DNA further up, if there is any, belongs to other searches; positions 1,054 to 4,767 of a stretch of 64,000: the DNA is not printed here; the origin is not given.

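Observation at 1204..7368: Pair of giant acidic surface proteins with a shared C-terminal module and a juxtamembrane C2H2 zinc finger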

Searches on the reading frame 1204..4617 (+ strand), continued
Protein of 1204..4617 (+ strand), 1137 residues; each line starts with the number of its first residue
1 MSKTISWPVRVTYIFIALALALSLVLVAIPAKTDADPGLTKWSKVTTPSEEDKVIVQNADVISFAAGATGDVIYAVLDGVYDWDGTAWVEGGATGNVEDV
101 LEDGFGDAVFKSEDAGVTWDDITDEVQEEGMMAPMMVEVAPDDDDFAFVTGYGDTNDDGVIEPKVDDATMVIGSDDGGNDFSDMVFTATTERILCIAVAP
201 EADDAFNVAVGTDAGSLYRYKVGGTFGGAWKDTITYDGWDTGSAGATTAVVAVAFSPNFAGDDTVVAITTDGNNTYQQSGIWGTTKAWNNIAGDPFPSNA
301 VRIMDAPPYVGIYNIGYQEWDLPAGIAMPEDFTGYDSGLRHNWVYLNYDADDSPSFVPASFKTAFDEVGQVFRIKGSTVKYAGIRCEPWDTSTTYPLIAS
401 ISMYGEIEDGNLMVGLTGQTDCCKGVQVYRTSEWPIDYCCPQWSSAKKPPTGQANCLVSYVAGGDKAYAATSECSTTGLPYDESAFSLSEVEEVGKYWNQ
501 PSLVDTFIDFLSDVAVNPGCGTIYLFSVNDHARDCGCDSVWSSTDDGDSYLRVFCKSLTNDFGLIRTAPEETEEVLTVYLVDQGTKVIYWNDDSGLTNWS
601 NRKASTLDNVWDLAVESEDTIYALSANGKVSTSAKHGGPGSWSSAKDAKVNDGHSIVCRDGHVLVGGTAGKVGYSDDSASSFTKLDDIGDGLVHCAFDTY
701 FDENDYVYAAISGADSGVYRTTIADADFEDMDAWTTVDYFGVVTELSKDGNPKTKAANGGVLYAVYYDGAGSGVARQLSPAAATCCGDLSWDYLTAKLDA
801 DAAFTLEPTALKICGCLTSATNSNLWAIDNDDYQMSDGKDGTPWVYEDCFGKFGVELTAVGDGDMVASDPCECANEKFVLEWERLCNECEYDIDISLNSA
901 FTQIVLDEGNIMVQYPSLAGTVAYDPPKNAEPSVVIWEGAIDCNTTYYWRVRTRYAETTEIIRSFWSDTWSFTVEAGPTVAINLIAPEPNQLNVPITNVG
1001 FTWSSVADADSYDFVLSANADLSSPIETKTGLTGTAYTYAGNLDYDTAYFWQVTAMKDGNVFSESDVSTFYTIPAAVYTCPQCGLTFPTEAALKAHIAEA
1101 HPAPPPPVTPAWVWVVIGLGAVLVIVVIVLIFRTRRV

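Call 28: find_related_loci(query=A1, collection=genome_contigs, flank=10000)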
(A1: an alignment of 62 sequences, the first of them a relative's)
Query A1 (1137 aa) in genome_contigs; peptide patterns used: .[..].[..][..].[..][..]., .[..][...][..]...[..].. (x = any residue, [..] = any of these).
203 stretches matched a pattern; 132 encode a relative of the query (tblastn E <= 1e-3); the best 80 are kept; 78 distinct loci.
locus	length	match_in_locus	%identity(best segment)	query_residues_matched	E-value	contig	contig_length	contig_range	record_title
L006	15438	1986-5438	62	1-1137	0e+0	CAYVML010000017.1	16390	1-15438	MAG TPA_asm: uncultured Dehalococcoidales bacterium isolate SRP214966_co5_15 genome assembly, contig: NODE_3019_length_1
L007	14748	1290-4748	49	1-1137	0e+0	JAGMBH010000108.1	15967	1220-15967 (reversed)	MAG: Dehalococcoidia bacterium isolate RS_16_13 ZL425.bin.13.fa_108, whole genome shotgun sequence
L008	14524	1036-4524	48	1-1137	0e+0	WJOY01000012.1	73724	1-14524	MAG: Dehalococcoidia bacterium isolate 1244-C3-H4-B3 C3H4_C7, whole genome shotgun sequence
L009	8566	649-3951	47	1-1137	0e+0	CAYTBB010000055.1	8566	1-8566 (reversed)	MAG TPA_asm: uncultured Dehalococcoidales bacterium isolate SRP068000_co3_435 genome assembly, contig: NODE_12509_length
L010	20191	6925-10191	43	1-1137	0e+0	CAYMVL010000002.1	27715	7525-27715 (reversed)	MAG TPA_asm: uncultured Dehalococcoidales bacterium isolate SRP067234_co1_282 genome assembly, contig: k99_1133069, whol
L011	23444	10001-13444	39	1-1137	0e+0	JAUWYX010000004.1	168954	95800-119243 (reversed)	MAG: Dehalococcoidia bacterium isolate CSMAG_2721 CSMAG_2721_k141_1869_length_168954_cov_92.9880, whole genome shotgun s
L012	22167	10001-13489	39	1-1137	0e+0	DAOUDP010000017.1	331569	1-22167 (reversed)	MAG TPA_asm: Dehalococcoidia bacterium isolate M62_259 178807, whole genome shotgun sequence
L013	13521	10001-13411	40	1-1137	0e+0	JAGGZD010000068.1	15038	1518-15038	MAG: Dehalococcoidia bacterium isolate AUK195 PB_MBMC_149_c_000000000114, whole genome shotgun sequence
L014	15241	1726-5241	38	1-1137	0e+0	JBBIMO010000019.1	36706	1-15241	MAG: Chloroflexota bacterium isolate BQS170218_bin_234 NODE_879_length_36706_cov_6.924668, whole genome shotgun sequence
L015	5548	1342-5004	38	7-1137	0e+0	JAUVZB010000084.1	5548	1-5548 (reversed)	MAG: Dehalococcoidia bacterium isolate CSMAG_1257 CSMAG_1257_k141_696612_length_5548_cov_19.8454, whole genome shotgun s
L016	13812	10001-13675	39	7-1137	0e+0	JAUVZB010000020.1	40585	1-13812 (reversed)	MAG: Dehalococcoidia bacterium isolate CSMAG_1257 CSMAG_1257_k141_554304_length_40585_cov_30.9674, whole genome shotgun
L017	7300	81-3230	37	1-1136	0e+0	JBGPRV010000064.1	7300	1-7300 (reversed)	MAG: Dehalococcoidia bacterium isolate OBJ1_062018_130_33 k141_1029827_length_7300_cov_49.2556, whole genome shotgun seq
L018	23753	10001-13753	37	1-1137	0e+0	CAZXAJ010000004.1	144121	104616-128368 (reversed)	MAG TPA_asm: uncultured Dehalococcoidales bacterium isolate binchicken_co334_347 genome assembly, contig: NODE_106_lengt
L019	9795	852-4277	37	1-1137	0e+0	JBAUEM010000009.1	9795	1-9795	MAG: Dehalococcoidia bacterium isolate MFD13097_ilm_asm_bin13 k127_329272, whole genome shotgun sequence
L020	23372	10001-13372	38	1-1137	1e-179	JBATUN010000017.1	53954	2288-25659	MAG: Dehalococcoidia bacterium isolate MFD12951_ilm_asm_bin17 k127_32902, whole genome shotgun sequence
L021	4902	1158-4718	36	7-1137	1e-176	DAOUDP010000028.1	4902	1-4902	MAG TPA_asm: Dehalococcoidia bacterium isolate M62_259 228853, whole genome shotgun sequence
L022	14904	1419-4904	36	50-1137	1e-170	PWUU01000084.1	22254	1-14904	MAG: Dehalococcoidia bacterium isolate CSSed11_253R1 CS-Sed11-C2346, whole genome shotgun sequence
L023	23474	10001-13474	37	1-1137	6e-163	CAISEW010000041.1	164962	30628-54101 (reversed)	MAG: uncultured Chloroflexi bacterium isolate AlinenSedimentsD2_bin-0330 genome assembly, contig: bin-0330:41/63, whole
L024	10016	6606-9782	52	1-1137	0e+0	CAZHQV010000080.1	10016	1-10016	MAG TPA_asm: uncultured Dehalococcoidales bacterium isolate SRP068000_co4_61 genome assembly, contig: NODE_10584_length_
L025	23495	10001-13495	37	1-1137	3e-180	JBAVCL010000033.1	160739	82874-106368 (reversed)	MAG: Dehalococcoidia bacterium isolate MFD04490_ilm_asm_bin16 k127_81752, whole genome shotgun sequence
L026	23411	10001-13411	35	29-1137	2e-156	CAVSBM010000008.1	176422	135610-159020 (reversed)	MAG: uncultured Chloroflexia bacterium isolate MFD04408.bin.2.194 genome assembly, contig: contig_32227, whole genome sh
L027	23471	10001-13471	35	1-1137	2e-155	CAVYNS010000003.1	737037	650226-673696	MAG: uncultured Chloroflexia bacterium isolate MFD04408.bin.1.133 genome assembly, contig: contig_27545, whole genome sh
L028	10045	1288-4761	33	1-1137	3e-154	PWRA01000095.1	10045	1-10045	MAG: Dehalococcoidia bacterium isolate CSSed10_7 CS-Sed10-C17866, whole genome shotgun sequence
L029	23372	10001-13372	36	1-1137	5e-152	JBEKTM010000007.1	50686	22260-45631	MAG: Dehalococcoidia bacterium isolate SPRUCE 558 SPRUCE_558_7, whole genome shotgun sequence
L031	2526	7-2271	40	420-1137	5e-138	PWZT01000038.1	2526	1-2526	MAG: Rhodobacteraceae bacterium isolate T3Sed10_182R1 T3-Sed10-C133479, whole genome shotgun sequence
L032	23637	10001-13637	44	1-1137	1e-116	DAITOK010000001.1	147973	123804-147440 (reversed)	MAG TPA_asm: Chloroflexota bacterium isolate CTOTU21527 NODE_83_length_147973_cov_26.123264, whole genome shotgun sequen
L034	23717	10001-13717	27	14-1137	2e-83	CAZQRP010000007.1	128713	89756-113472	MAG TPA_asm: uncultured Dehalococcoidales bacterium isolate binchicken_co178_251 genome assembly, contig: NODE_258_lengt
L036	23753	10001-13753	28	14-1137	3e-82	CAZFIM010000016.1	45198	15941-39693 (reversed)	MAG TPA_asm: uncultured Dehalococcoidales bacterium isolate binchicken_co27_241 genome assembly, contig: NODE_1406_lengt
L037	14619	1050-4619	28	14-1137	1e-81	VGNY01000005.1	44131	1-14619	MAG: Chloroflexi bacterium isolate M_DeepCast_200m_mx_194 M_DeepCast_200m_mx_194_Ga0194113_10000725, whole genome shotgu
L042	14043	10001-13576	28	27-1137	3e-77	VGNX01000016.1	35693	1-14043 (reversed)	MAG: Chloroflexi bacterium isolate M_DeepCast_200m_m2_208 M_DeepCast_200m_m2_208_Ga0194113_10001192, whole genome shotgu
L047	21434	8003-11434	28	14-1137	1e-87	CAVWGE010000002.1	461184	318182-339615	MAG: uncultured Chloroflexia bacterium isolate MFD04408.bin.1.9 genome assembly, contig: contig_21453, whole genome shot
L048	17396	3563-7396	28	211-1137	3e-73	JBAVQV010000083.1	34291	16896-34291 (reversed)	MAG: Dehalococcoidia bacterium isolate MFD02350_ilm_asm_bin2 k127_107367, whole genome shotgun sequence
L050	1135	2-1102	42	755-1137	1e-79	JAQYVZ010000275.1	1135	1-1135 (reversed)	MAG: Desulfuromonadales bacterium isolate Pyr_d60_bin35 Pyr_d60_bin.35.orig_d60_contig-145_95531, whole genome shotgun s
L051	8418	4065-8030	26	15-1137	1e-72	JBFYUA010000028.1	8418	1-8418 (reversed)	MAG: Dehalococcoidia bacterium isolate PPR_0282 PPR_0282.fa_k121_326232, whole genome shotgun sequence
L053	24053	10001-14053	30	10-1137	1e-69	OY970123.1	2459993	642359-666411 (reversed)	MAG: uncultured Chloroflexia bacterium isolate MFD01476.bin.c.5 genome assembly, chromosome: 1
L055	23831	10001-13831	33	14-1137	1e-64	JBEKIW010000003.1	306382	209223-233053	MAG: Dehalococcoidia bacterium isolate SPRUCE 309 SPRUCE_309_3, whole genome shotgun sequence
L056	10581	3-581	62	932-1137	3e-62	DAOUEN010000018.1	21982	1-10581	MAG TPA_asm: Dehalococcoidia bacterium isolate N6_289 k139_328439, whole genome shotgun sequence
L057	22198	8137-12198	30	10-1137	5e-69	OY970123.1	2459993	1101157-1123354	MAG: uncultured Chloroflexia bacterium isolate MFD01476.bin.c.5 genome assembly, chromosome: 1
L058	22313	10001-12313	28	482-1137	3e-59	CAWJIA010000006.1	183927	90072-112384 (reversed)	MAG: uncultured Chloroflexia bacterium isolate MFD03726.bin.1.148 genome assembly, contig: contig_46769, whole genome sh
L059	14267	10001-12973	29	324-1137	2e-57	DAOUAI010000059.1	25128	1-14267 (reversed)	MAG TPA_asm: Dehalococcoidia bacterium isolate H62_637 k111_1850254, whole genome shotgun sequence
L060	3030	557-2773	30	498-1137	6e-56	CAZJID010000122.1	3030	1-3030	MAG TPA_asm: uncultured Dehalococcoidales bacterium isolate SRP214966_co4_401 genome assembly, contig: NODE_61176_length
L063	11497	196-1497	31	737-1137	9e-50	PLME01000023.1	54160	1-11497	MAG: Dehalococcoidia bacterium isolate fen_1075 73.20120800_E3S.24_contig_22430, whole genome shotgun sequence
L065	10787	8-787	41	841-1137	7e-49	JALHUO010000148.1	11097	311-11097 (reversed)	MAG: Dehalococcoidia bacterium isolate PFL52 seq_3097441, whole genome shotgun sequence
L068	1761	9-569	55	938-1137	4e-50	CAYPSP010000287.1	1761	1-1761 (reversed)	MAG TPA_asm: uncultured Dehalococcoidales bacterium isolate SRP191223_co2_113 genome assembly, contig: NODE_109608_lengt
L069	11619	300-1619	31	737-1137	7e-47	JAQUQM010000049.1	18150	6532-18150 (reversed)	MAG: Dehalococcoidia bacterium isolate STD1_5 NODE_7136_length_18150_cov_3.541364_Sandtown_D1, whole genome shotgun sequ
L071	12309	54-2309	39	420-1137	2e-117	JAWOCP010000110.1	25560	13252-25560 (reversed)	MAG: Dehalococcoidia bacterium isolate BLK5-1.bin.32 k191_781144, whole genome shotgun sequence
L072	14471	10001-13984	30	14-1137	9e-42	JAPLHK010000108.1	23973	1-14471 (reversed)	MAG: Chloroflexota bacterium isolate LacPavin_0419_WC90_MAG_53_8 LacPavin_0419_WC90_scaffold_476933, whole genome shotgu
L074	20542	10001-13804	26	14-1137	4e-70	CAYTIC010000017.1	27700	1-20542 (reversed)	MAG TPA_asm: uncultured Dehalococcoidales bacterium isolate SRP302447_co3_791 genome assembly, contig: NODE_4628_length_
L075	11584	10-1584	28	694-1137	6e-41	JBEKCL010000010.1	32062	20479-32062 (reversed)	MAG: Dehalococcoidia bacterium isolate SPRUCE 159 SPRUCE_159_10, whole genome shotgun sequence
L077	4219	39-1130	31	800-1137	2e-39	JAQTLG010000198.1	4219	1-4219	MAG: Dehalococcoidia bacterium isolate STA_11 NODE_56947_length_4219_cov_2.931085_Sandtown_A, whole genome shotgun seque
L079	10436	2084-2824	34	864-1136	9e-38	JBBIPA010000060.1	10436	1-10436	MAG: Chloroflexota bacterium isolate TCS170221_bin_292 NODE_5280_length_10436_cov_5.574896, whole genome shotgun sequenc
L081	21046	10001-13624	35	1-1137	6e-172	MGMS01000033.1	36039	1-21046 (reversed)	MAG: Chloroflexi bacterium RBG_13_51_36 RBG_13_scaffold_349, whole genome shotgun sequence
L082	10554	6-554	50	938-1137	9e-35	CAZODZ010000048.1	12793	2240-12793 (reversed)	MAG TPA_asm: uncultured Dehalococcoidales bacterium isolate binchicken_co19_506 genome assembly, contig: NODE_8219_lengt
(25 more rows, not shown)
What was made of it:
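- Several tail-bearing genes occur per genome, for example five loci in MFD04408.bin.2.47 (call 28).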

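Call 29: predict_structure(alignment_id=A1)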
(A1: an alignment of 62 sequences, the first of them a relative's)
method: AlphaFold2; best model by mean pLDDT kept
length: 1137 residues; sequences in the alignment: 62
mean_pLDDT: 85.7   pTM: 0.80
mean pLDDT of the five models: 85.7, 85.7, 84.8, 84.1, 84.0
residues with pLDDT >= 90: 701; 70-90: 272; 50-70: 94; < 50: 70
segments of 3 or more residues with pLDDT < 50: 1-10, 21-37, 81-105, 313-318, 1102-1109
pLDDT, mean of each block of 10 residues (from residue 1): 39 54 42 44 94 88 92 87 39 37 64 95 91 92 94 72 71 94 89 94 94 95 83 93 86 95 96 95 92 88 92 49 90 89 94 91 92 92 86 88 91 89 91 72 92 93 93 72 92 93 93 96 95 84 94 94 94 93 94 94 81 96 97 89 95 96 96 97 92 97 97 93 94 93 95 95 96 96 76 93 95 94 96 93 95 92 88 86 87 92 84 63 74 89 91 88 94 78 87 91 86 94 92 93 92 87 87 73 66 69 44 71 77 52
secondary structure, 60 per line:
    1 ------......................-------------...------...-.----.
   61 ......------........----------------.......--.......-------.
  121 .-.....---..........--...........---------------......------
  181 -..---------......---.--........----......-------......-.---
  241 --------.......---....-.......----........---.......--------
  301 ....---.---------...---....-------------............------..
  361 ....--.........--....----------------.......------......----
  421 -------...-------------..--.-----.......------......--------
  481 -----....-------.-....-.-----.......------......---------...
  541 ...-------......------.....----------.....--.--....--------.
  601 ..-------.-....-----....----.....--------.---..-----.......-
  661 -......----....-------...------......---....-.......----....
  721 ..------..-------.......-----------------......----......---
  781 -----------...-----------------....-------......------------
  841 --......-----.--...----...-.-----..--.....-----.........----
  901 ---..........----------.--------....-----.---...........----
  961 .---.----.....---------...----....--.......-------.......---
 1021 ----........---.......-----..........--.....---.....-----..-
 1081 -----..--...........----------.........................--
elements in order (helices of 4 or more, strands of 3 or more residues): H7-28 E42-44 E60-66 E73-80 H97-103 E106-112 H123-127 E131-140 E143-153 E169-174 E193-198 E205-212 E217-222 E230-232 E249-255 H259-262 E264-270 E275-282 E286-288 H289-292 E301-304 E324-327 E341-349 H359-364 E367-375 E378-381 E398-404 E411-416 E428-430 E454-460 E467-472 E486-489 E499-502 E510-516 E523-528 E538-543 E551-556 E563-567 E578-582 E588-591 E600-602 E612-615 E621-624 E629-633 E653-659 E662-667 E672-675 E683-685 E692-697 H701-704 E706-712 E717-722 E738-744 E762-767 E772-777 E792-794 E812-815 E823-828 E843-848 E857-859 E864-866 E878-882 E888-896 E904-907 H908-913 E933-936 E946-956 E970-974 E984-986 E991-994 E997-1003 E1011-1017 E1025-1032 E1036-1042 E1048-1057 E1060-1064 E1068-1072 H1090-1100 H1111-1135
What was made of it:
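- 1204..4617 (+): P1 gene: 1137-aa hypervariable surface protein. AlphaFold model pLDDT 85.7, pTM 0.80 (call 29).
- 1204..1308 (+): P1 signal-peptide-like N-terminus (aa 1-35; predicted cleavage after TDA, before DP). Low-pLDDT helix 7-28 (call 29).
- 1321..3813 (+): P1 ectodomain: tandem beta-propellers (aa ~40-870, about 54 strands), Cys-rich. DSSP of the model (call 29).
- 4153..4428 (+): P1 FN3-like domain 2 (aa ~984-1075), the module shared with P2. Model strands 984-1072 (call 29).
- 4435..4506 (+): C2H2 zinc finger (aa 1078-1101: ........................), predicted to be extracytoplasmic. Beta-beta-alpha in the model, pLDDT 66-73 (call 29).
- On C2H2 zinc finger (Pfam PF00096 / PF13894 / PF13912): Model strands 1078-1079 and 1086-1087 and helix 1090-1100, pLDDT 66-73 (call 29).
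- On BNR/Asp-box - Sortilin-Vps10 - GH74 beta-propellers: About 54 strands between aa 42 and 866 (call 29).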

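Call 30: predict_structure(alignment_id=A2)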
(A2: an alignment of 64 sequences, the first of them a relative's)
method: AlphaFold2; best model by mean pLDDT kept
length: 556 residues; sequences in the alignment: 64
mean_pLDDT: 87.2   pTM: 0.65
mean pLDDT of the five models: 87.2, 87.0, 86.6, 86.5, 85.2
residues with pLDDT >= 90: 351; 70-90: 150; 50-70: 37; < 50: 18
segments of 3 or more residues with pLDDT < 50: 17-29, 553-556
pLDDT, mean of each block of 10 residues (from residue 1): 59 52 37 71 84 88 86 83 87 87 91 91 83 94 95 95 91 83 88 75 91 94 93 91 96 93 96 96 96 95 93 96 95 93 93 92 93 92 90 86 90 91 95 83 93 93 95 94 94 93 94 95 68 83 76 48
secondary structure, 60 per line:
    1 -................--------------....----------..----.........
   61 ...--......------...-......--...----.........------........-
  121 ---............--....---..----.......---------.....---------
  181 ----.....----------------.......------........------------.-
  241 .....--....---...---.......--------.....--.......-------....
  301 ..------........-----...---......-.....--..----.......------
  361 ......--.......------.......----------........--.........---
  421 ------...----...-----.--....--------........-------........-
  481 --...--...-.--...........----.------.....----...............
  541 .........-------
elements in order: H2-17 E32-35 E52-60 E66-71 E82-87 E90-92 E97-105 E112-119 E127-135 E138-141 E151-157 E167-171 E185-189 E206-212 E219-226 E241-245 E248-251 E255-257 E261-267 E276-280 E283-289 E297-302 E309-316 E328-333 E335-339 E348-354 E361-366 E369-375 E382-388 E399-406 E409-417 E427-429 E434-436 E445-448 E457-464 E472-479 E483-485 E495-505 E517-521 H526-549
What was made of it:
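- Folds: high-confidence models (calls 29, 30).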
